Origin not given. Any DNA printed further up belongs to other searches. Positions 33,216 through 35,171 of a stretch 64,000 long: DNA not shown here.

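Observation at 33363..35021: YbeY endoribonuclease and Era GTPase encoded as one polypeptide (Rosetta-stone fusion)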

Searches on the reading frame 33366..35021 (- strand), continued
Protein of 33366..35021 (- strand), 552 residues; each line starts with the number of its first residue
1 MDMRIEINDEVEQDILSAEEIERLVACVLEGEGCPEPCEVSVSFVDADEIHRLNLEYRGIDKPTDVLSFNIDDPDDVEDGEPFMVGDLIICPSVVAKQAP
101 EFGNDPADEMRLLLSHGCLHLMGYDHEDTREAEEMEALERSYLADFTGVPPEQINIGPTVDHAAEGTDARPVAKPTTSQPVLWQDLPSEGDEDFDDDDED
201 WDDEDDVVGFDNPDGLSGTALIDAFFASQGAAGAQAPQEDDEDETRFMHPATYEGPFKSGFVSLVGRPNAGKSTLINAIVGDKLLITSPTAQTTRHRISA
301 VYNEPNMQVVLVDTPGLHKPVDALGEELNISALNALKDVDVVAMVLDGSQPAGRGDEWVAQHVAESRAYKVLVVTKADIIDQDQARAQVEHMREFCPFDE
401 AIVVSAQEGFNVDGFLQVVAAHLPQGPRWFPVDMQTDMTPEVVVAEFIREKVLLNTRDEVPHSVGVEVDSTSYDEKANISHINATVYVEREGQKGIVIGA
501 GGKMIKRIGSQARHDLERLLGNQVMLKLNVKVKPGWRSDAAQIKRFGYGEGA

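Call 6: find_homologous_proteins(query=window:33366-35021:-, max_evalue=1e-10)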
Query window:33366-35021:- (552 aa): 7520 proteins with E <= 1e-10 among 8000 candidates; the best 120 are listed.
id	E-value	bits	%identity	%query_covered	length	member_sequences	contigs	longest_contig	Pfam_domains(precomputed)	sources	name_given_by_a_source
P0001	0.0e+0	1235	99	100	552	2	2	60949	PF07650.24,PF01926.30,PF00350.30,PF02130.25,PF02421.25,PF00009.34,PF03193.23,PF04548.23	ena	-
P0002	0.0e+0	1227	99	100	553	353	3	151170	PF07650.24,PF01926.30,PF00350.30,PF02130.25,PF02421.25,PF00009.34,PF03193.23,PF04548.23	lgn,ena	-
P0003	0.0e+0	1128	90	100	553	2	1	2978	PF07650.24,PF01926.30,PF00350.30,PF02130.25,PF02421.25,PF00009.34,PF03193.23,PF04548.23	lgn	-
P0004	0.0e+0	1126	90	100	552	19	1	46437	PF07650.24,PF01926.30,PF00350.30,PF02130.25,PF02421.25,PF00009.34,PF03193.23,PF04548.23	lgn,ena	-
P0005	0.0e+0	1125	90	100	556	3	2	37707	PF07650.24,PF01926.30,PF00350.30,PF02130.25,PF02421.25,PF00009.34,PF03193.23,PF04548.23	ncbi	-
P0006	0.0e+0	1120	92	100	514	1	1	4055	PF07650.24,PF01926.30,PF00350.30,PF02130.25,PF02421.25,PF00009.34,PF04548.23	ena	-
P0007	0.0e+0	1059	86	100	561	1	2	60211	PF07650.24,PF01926.30,PF00350.30,PF02130.25,PF02421.25,PF00009.34,PF03193.23,PF04548.23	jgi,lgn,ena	jgi:GTPase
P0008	3.8e-297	1005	99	81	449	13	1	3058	PF01926.30,PF00350.30,PF02130.25,PF02421.25,PF00009.34,PF03193.23,PF04548.23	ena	-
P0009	8.2e-293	990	99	80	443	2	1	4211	PF07650.24,PF01926.30,PF00350.30,PF02130.25,PF02421.25,PF00009.34,PF03193.23,PF04548.23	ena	-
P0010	6.9e-290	981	84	100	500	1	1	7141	PF07650.24,PF01926.30,PF00350.30,PF02130.25,PF02421.25,PF00009.34,PF03193.23,PF04548.23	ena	-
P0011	7.8e-288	974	80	100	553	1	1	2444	PF07650.24,PF01926.30,PF00350.30,PF02130.25,PF02421.25,PF03193.23,PF04548.23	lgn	-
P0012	1.5e-284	963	76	99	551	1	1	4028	PF07650.24,PF01926.30,PF00350.30,PF02130.25,PF02421.25,PF00009.34,PF03193.23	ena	-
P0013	9.8e-180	617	80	61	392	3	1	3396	PF07650.24,PF01926.30,PF00350.30,PF02421.25,PF00009.34,PF03193.23,PF04548.23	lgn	-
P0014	2.4e-179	616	78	67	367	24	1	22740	PF07650.24,PF01926.30,PF00350.30,PF02421.25,PF00009.34,PF03193.23,PF04548.23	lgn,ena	-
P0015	2.7e-179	616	81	61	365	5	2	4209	PF07650.24,PF01926.30,PF00350.30,PF02421.25,PF00009.34,PF03193.23,PF04548.23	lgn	-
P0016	3.4e-177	609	74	70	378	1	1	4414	PF07650.24,PF01926.30,PF00350.30,PF02421.25,PF00009.34,PF03193.23,PF04548.23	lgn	-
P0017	8.8e-174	597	79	61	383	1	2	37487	PF07650.24,PF01926.30,PF00350.30,PF02421.25,PF00009.34,PF03193.23,PF04548.23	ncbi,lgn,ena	-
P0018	9.8e-173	594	78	62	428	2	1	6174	PF07650.24,PF01926.30,PF00350.30,PF02421.25,PF00009.34,PF03193.23,PF04548.23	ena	-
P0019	2.6e-171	589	77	61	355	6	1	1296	PF07650.24,PF01926.30,PF00350.30,PF02421.25,PF00009.34,PF03193.23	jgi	jgi:GTP-binding protein Era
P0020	6.3e-171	588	77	61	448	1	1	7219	PF07650.24,PF01926.30,PF00350.30,PF02421.25,PF00009.34,PF03193.23,PF04548.23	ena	-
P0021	3.5e-169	582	79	61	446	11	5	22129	PF07650.24,PF01926.30,PF00350.30,PF02421.25,PF00009.34,PF03193.23,PF04548.23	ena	-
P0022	3.7e-167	576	80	55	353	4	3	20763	PF07650.24,PF01926.30,PF00350.30,PF02421.25,PF03193.23,PF04548.23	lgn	-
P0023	6.8e-166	571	76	61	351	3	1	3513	PF07650.24,PF01926.30,PF00350.30,PF02421.25,PF00009.34,PF03193.23,PF04548.23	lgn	-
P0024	8.4e-166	571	74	62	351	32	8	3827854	PF07650.24,PF01926.30,PF00350.30,PF02421.25,PF00009.34,PF03193.23,PF04548.23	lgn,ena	-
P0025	5.6e-165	568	82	55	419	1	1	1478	PF07650.24,PF01926.30,PF00350.30,PF02421.25,PF00009.34,PF03193.23,PF04548.23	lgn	-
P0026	6.0e-165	568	81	55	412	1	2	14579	PF07650.24,PF01926.30,PF00350.30,PF02421.25,PF00009.34,PF03193.23,PF04548.23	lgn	-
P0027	3.5e-164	566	69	65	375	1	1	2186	PF07650.24,PF01926.30,PF00350.30,PF02421.25,PF00009.34,PF03193.23,PF04548.23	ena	-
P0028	8.7e-161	554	67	66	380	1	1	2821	PF07650.24,PF01926.30,PF00350.30,PF02421.25,PF03193.23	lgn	-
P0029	2.3e-160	553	72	61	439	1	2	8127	PF07650.24,PF01926.30,PF00350.30,PF02421.25,PF00009.34,PF03193.23,PF04548.23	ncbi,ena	-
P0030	9.5e-160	551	80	55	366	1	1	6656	PF07650.24,PF01926.30,PF00350.30,PF02421.25,PF00009.34,PF03193.23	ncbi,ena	-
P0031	4.6e-159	549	75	61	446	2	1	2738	PF07650.24,PF01926.30,PF00350.30,PF02421.25,PF00009.34,PF03193.23,PF04548.23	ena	-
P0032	6.7e-158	545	69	63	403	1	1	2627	PF07650.24,PF01926.30,PF00350.30,PF02421.25,PF00009.34,PF03193.23,PF04548.23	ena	-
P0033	2.4e-155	537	77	55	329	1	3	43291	PF07650.24,PF01926.30,PF00350.30,PF02421.25,PF00009.34,PF03193.23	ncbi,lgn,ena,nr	ncbi:MAG: GTPase Era [Coriobacteriales bacterium]|nr:GTPase Era [Coriobacteriales bacterium]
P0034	3.2e-154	533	79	54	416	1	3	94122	PF07650.24,PF01926.30,PF00350.30,PF02421.25,PF00009.34,PF03193.23,PF04548.23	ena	-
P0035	4.4e-153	529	78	54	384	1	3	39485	PF07650.24,PF01926.30,PF00350.30,PF02421.25,PF00009.34,PF03193.23,PF04548.23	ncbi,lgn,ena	-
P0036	6.1e-153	529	69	65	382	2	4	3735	PF07650.24,PF01926.30,PF00350.30,PF02421.25,PF00009.34,PF03193.23,PF04548.23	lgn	-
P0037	5.3e-152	526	78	54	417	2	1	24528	PF07650.24,PF01926.30,PF00350.30,PF02421.25,PF00009.34,PF03193.23,PF04548.23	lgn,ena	-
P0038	5.4e-152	525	77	54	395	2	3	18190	PF07650.24,PF01926.30,PF00350.30,PF02421.25,PF00009.34,PF03193.23,PF04548.23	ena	-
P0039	1.1e-151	524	77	54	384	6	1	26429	PF07650.24,PF01926.30,PF00350.30,PF02421.25,PF00009.34,PF03193.23,PF04548.23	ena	-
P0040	3.4e-151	523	77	54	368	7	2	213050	PF07650.24,PF01926.30,PF00350.30,PF02421.25,PF00009.34,PF03193.23,PF04548.23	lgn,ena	-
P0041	1.1e-150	521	75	57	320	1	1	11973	PF07650.24,PF01926.30,PF00350.30,PF02421.25,PF00009.34,PF03193.23,PF04548.23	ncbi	-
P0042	2.7e-148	513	-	-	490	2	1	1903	PF07650.24,PF01926.30,PF00350.30,PF02130.25,PF02421.25,PF00009.34,PF03193.23,PF04548.23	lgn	-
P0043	4.2e-146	506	72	57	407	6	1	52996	PF07650.24,PF01926.30,PF00350.30,PF02421.25,PF00009.34,PF03193.23,PF04548.23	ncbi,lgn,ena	-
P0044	2.3e-143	497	72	55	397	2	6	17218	PF07650.24,PF01926.30,PF00350.30,PF02421.25,PF00009.34,PF03193.23,PF04548.23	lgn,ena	-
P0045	4.6e-142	493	73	54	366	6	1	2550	PF07650.24,PF01926.30,PF00350.30,PF02421.25,PF00009.34,PF03193.23,PF04548.23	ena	-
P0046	3.6e-141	490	73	55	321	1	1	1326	PF07650.24,PF01926.30,PF00350.30,PF02421.25,PF00009.34,PF03193.23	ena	-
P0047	5.2e-141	489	67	61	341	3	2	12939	PF07650.24,PF01926.30,PF00350.30,PF02421.25,PF00009.34,PF03193.23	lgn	-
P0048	7.7e-140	485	73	54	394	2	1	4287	PF07650.24,PF01926.30,PF00350.30,PF02421.25,PF00009.34,PF03193.23,PF04548.23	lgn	-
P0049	6.0e-139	482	72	54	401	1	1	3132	PF07650.24,PF01926.30,PF00350.30,PF02421.25,PF00009.34,PF03193.23,PF04548.23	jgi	jgi:GTP-binding protein Era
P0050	6.1e-139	482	71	55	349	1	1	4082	PF07650.24,PF01926.30,PF00350.30,PF02421.25,PF00009.34,PF03193.23,PF04548.23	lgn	-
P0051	1.3e-138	481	70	55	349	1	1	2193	PF07650.24,PF01926.30,PF00350.30,PF02421.25,PF00009.34,PF03193.23,PF04548.23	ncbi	-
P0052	7.2e-138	479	73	54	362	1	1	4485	PF07650.24,PF01926.30,PF00350.30,PF02421.25,PF00009.34,PF03193.23,PF04548.23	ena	-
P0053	2.3e-137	477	72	54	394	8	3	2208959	PF02492.26,PF07650.24,PF01926.30,PF00350.30,PF02421.25,PF00009.34,PF03193.23,PF04548.23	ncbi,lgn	-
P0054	1.0e-135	472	60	53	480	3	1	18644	PF07650.24,PF01926.30,PF00350.30,PF02130.25,PF02421.25,PF00009.34,PF03193.23,PF04548.23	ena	-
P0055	1.9e-135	471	72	54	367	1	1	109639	PF02492.26,PF07650.24,PF01926.30,PF00350.30,PF02421.25,PF00009.34,PF03193.23,PF04548.23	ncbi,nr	ncbi:GTPase Era [bacterium]|nr:GTPase Era [bacterium]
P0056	2.1e-135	471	-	-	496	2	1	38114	PF07650.24,PF01926.30,PF00350.30,PF02130.25,PF02421.25,PF00009.34,PF03193.23,PF04548.23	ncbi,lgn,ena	-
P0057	2.9e-134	467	70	55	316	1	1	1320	PF02492.26,PF07650.24,PF01926.30,PF00350.30,PF02421.25,PF00009.34,PF03193.23,PF04548.23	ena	-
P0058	1.8e-119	418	65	55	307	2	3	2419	PF02492.26,PF07650.24,PF01926.30,PF00350.30,PF02421.25,PF00009.34,PF03193.23,PF04548.23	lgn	-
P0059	3.3e-119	417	66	53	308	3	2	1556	PF07650.24,PF01926.30,PF00350.30,PF02421.25,PF00009.34,PF03193.23,PF04548.23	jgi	-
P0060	3.9e-119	417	64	53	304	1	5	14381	PF07650.24,PF01926.30,PF00350.30,PF02421.25,PF00009.34,PF03193.23,PF10662.16,PF04548.23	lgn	-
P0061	7.5e-119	416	63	53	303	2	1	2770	PF02492.26,PF07650.24,PF01926.30,PF00350.30,PF02421.25,PF00009.34,PF03193.23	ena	-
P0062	2.3e-118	415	65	53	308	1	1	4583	PF07650.24,PF01926.30,PF00350.30,PF02421.25,PF00009.34,PF03193.23,PF04548.23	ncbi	-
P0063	3.3e-118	414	66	53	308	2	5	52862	PF07650.24,PF01926.30,PF00350.30,PF02421.25,PF00009.34,PF03193.23,PF10662.16,PF04548.23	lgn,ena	-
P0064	3.6e-118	414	63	55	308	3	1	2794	PF07650.24,PF01926.30,PF00350.30,PF02421.25,PF00009.34,PF03193.23,PF10662.16,PF04548.23,PF00071.29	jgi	jgi:GTP-binding protein Era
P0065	4.1e-118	414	61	56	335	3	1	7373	PF07650.24,PF01926.30,PF00350.30,PF02421.25,PF00009.34,PF03193.23,PF04548.23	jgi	-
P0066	7.0e-118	413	65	53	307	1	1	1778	PF02492.26,PF07650.24,PF01926.30,PF00350.30,PF02421.25,PF00009.34,PF03193.23,PF04548.23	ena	-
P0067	1.4e-117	412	64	54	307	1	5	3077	PF02492.26,PF07650.24,PF01926.30,PF00350.30,PF02421.25,PF00009.34,PF03193.23,PF04548.23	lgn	-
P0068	1.5e-117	412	62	55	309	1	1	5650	PF07650.24,PF01926.30,PF00350.30,PF02421.25,PF00009.34,PF03193.23,PF04548.23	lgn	-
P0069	2.0e-117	411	62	55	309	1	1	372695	PF07650.24,PF01926.30,PF00350.30,PF02421.25,PF00009.34,PF03193.23,PF04548.23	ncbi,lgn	-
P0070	2.1e-117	411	64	53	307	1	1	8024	PF07650.24,PF01926.30,PF00350.30,PF02421.25,PF00009.34,PF03193.23,PF04548.23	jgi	jgi:GTP-binding protein Era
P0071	2.4e-117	411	63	54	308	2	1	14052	PF07650.24,PF01926.30,PF00350.30,PF02421.25,PF00009.34,PF03193.23,PF04548.23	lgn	-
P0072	3.3e-117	411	64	53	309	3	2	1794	PF07650.24,PF01926.30,PF00350.30,PF02421.25,PF00009.34,PF03193.23,PF04548.23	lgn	-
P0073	3.4e-117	411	56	63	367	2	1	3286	PF07650.24,PF01926.30,PF00350.30,PF02421.25,PF00009.34,PF03193.23,PF04548.23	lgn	-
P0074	4.8e-117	410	61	56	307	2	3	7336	PF07650.24,PF01926.30,PF00350.30,PF02421.25,PF00009.34,PF03193.23,PF04548.23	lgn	-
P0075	6.2e-117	410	64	53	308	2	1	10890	PF07650.24,PF01926.30,PF00350.30,PF02421.25,PF00009.34,PF03193.23,PF10662.16,PF04548.23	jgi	jgi:GTP-binding protein Era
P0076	1.4e-116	409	64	53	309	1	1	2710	PF07650.24,PF01926.30,PF00350.30,PF02421.25,PF00009.34,PF03193.23,PF10662.16,PF04548.23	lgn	-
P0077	1.6e-116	408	63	55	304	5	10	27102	PF07650.24,PF01926.30,PF00350.30,PF02421.25,PF00009.34,PF03193.23,PF04548.23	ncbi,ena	-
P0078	1.7e-116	408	61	55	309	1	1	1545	PF07650.24,PF01926.30,PF00350.30,PF02421.25,PF00009.34,PF03193.23,PF04548.23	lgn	-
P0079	2.2e-116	408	62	55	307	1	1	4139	PF07650.24,PF01926.30,PF00350.30,PF02421.25,PF03193.23,PF04548.23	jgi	jgi:GTPase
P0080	2.3e-116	408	62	53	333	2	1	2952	PF07650.24,PF01926.30,PF00350.30,PF02421.25,PF00009.34,PF03193.23,PF10662.16,PF04548.23,PF00071.29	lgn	-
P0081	2.7e-116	408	63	54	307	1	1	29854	PF07650.24,PF01926.30,PF00350.30,PF02421.25,PF00009.34,PF03193.23,PF04548.23,PF00071.29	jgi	jgi:GTP-binding protein Era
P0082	2.9e-116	408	63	53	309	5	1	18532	PF02492.26,PF07650.24,PF01926.30,PF00350.30,PF02421.25,PF00009.34,PF03193.23,PF04548.23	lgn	-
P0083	3.2e-116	407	62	53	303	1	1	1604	PF02492.26,PF07650.24,PF01926.30,PF00350.30,PF02421.25,PF00009.34,PF03193.23,PF10662.16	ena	-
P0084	3.5e-116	407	63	53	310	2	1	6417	PF07650.24,PF01926.30,PF00350.30,PF02421.25,PF00009.34,PF03193.23,PF04548.23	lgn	-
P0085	3.6e-116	407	62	53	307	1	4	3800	PF07650.24,PF01926.30,PF00350.30,PF02421.25,PF00009.34,PF03193.23,PF04548.23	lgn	-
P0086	3.8e-116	407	64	53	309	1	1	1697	PF07650.24,PF01926.30,PF00350.30,PF02421.25,PF00009.34,PF03193.23,PF10662.16,PF04548.23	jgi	jgi:GTP-binding protein Era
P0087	4.0e-116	407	63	54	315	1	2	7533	PF07650.24,PF01926.30,PF00350.30,PF02421.25,PF00009.34,PF03193.23,PF04548.23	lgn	-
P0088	4.5e-116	407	63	53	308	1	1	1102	PF07650.24,PF01926.30,PF00350.30,PF02421.25,PF00009.34,PF03193.23,PF04548.23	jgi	jgi:GTP-binding protein Era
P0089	6.0e-116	407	63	54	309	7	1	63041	PF07650.24,PF01926.30,PF00350.30,PF02421.25,PF00009.34,PF03193.23,PF04548.23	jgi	jgi:GTPase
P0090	6.9e-116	406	65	53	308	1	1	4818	PF07650.24,PF01926.30,PF00350.30,PF02421.25,PF00009.34,PF03193.23,PF04548.23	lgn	-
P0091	9.3e-116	406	65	54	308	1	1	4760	PF07650.24,PF01926.30,PF00350.30,PF02421.25,PF00009.34,PF03193.23,PF04548.23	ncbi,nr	ncbi:MAG: GTPase Era [Coriobacteriales bacterium]|nr:GTPase Era [Coriobacteriales bacterium]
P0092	9.3e-116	406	63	53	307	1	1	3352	PF07650.24,PF01926.30,PF00350.30,PF02421.25,PF00009.34,PF03193.23,PF10662.16,PF04548.23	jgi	jgi:GTP-binding protein Era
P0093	9.6e-116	406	62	55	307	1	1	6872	PF07650.24,PF01926.30,PF00350.30,PF02421.25,PF00009.34,PF03193.23,PF04548.23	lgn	-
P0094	1.3e-115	405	62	55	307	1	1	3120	PF07650.24,PF01926.30,PF00350.30,PF02421.25,PF00009.34,PF03193.23,PF04548.23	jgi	jgi:GTP-binding protein Era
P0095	1.4e-115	405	62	55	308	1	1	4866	PF07650.24,PF01926.30,PF00350.30,PF02421.25,PF00009.34,PF03193.23,PF04548.23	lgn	-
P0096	1.5e-115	405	63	53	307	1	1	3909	PF07650.24,PF01926.30,PF00350.30,PF02421.25,PF00009.34,PF03193.23,PF04548.23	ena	-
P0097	1.5e-115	405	63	55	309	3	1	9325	PF07650.24,PF01926.30,PF00350.30,PF02421.25,PF00009.34,PF03193.23,PF10662.16,PF04548.23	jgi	jgi:GTP-binding protein Era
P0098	1.8e-115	405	62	55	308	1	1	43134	PF07650.24,PF01926.30,PF00350.30,PF02421.25,PF00009.34,PF03193.23,PF04548.23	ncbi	-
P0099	1.9e-115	405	63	54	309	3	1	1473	PF07650.24,PF01926.30,PF00350.30,PF02421.25,PF00009.34,PF03193.23,PF04548.23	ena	-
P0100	2.1e-115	405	61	54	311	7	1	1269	PF07650.24,PF01926.30,PF00350.30,PF02421.25,PF00009.34,PF03193.23,PF10662.16,PF04548.23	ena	-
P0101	2.1e-115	405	63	53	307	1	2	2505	PF07650.24,PF01926.30,PF00350.30,PF02421.25,PF00009.34,PF03193.23,PF04548.23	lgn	-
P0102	2.6e-115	404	62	53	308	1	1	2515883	PF07650.24,PF01926.30,PF00350.30,PF02421.25,PF00009.34,PF03193.23,PF10662.16,PF04548.23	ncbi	-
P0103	3.1e-115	404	60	53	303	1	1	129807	PF02492.26,PF07650.24,PF01926.30,PF00350.30,PF02421.25,PF00009.34,PF03193.23,PF04548.23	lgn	-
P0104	3.3e-115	404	62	55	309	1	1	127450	PF07650.24,PF01926.30,PF00350.30,PF02421.25,PF00009.34,PF03193.23,PF04548.23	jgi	jgi:GTPase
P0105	3.5e-115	404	62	53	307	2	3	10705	PF07650.24,PF01926.30,PF00350.30,PF02421.25,PF00009.34,PF03193.23,PF10662.16,PF04548.23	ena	-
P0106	4.0e-115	404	64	54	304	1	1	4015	PF07650.24,PF01926.30,PF00350.30,PF02421.25,PF00009.34,PF03193.23,PF04548.23,PF00071.29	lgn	-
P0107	4.1e-115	404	63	53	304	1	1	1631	PF02492.26,PF07650.24,PF01926.30,PF00350.30,PF02421.25,PF00009.34,PF03193.23,PF10662.16,PF04548.23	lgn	-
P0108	4.5e-115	404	62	53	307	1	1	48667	PF07650.24,PF01926.30,PF00350.30,PF02421.25,PF00009.34,PF03193.23,PF04548.23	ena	-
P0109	4.7e-115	404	62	53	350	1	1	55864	PF07650.24,PF01926.30,PF00350.30,PF02421.25,PF00009.34,PF03193.23,PF10662.16,PF04548.23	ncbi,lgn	-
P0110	5.4e-115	403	63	53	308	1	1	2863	PF07650.24,PF01926.30,PF00350.30,PF02421.25,PF00009.34,PF03193.23,PF04548.23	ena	-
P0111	6.1e-115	403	63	53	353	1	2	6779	PF07650.24,PF01926.30,PF00350.30,PF02421.25,PF00009.34,PF03193.23,PF10662.16,PF04548.23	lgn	-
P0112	7.0e-115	403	63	53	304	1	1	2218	PF07650.24,PF01926.30,PF00350.30,PF02421.25,PF00009.34,PF03193.23,PF04548.23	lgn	-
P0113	7.3e-115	403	62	54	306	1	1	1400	PF07650.24,PF01926.30,PF00350.30,PF02421.25,PF00009.34,PF03193.23,PF04548.23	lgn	-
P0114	7.4e-115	403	61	54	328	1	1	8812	PF07650.24,PF01926.30,PF00350.30,PF02421.25,PF00009.34,PF03193.23,PF10662.16,PF04548.23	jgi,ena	-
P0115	7.5e-115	403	62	55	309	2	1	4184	PF07650.24,PF01926.30,PF00350.30,PF02421.25,PF00009.34,PF03193.23,PF04548.23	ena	-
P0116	7.7e-115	403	62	53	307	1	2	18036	PF07650.24,PF01926.30,PF00350.30,PF02421.25,PF00009.34,PF03193.23,PF04548.23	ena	-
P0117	8.9e-115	403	61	55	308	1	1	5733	PF07650.24,PF01926.30,PF00350.30,PF02421.25,PF00009.34,PF03193.23,PF10662.16,PF04548.23,PF00071.29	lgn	-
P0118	9.7e-115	403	63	53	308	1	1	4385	PF07650.24,PF01926.30,PF00350.30,PF02421.25,PF00009.34,PF03193.23,PF10662.16,PF04548.23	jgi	-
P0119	1.0e-114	402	62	55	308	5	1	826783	PF07650.24,PF01926.30,PF00350.30,PF02421.25,PF00009.34,PF03193.23,PF04548.23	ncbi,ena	-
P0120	1.1e-114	402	62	54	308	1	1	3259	PF07650.24,PF01926.30,PF00350.30,PF02421.25,PF00009.34,PF03193.23,PF10662.16,PF04548.23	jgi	jgi:GTPase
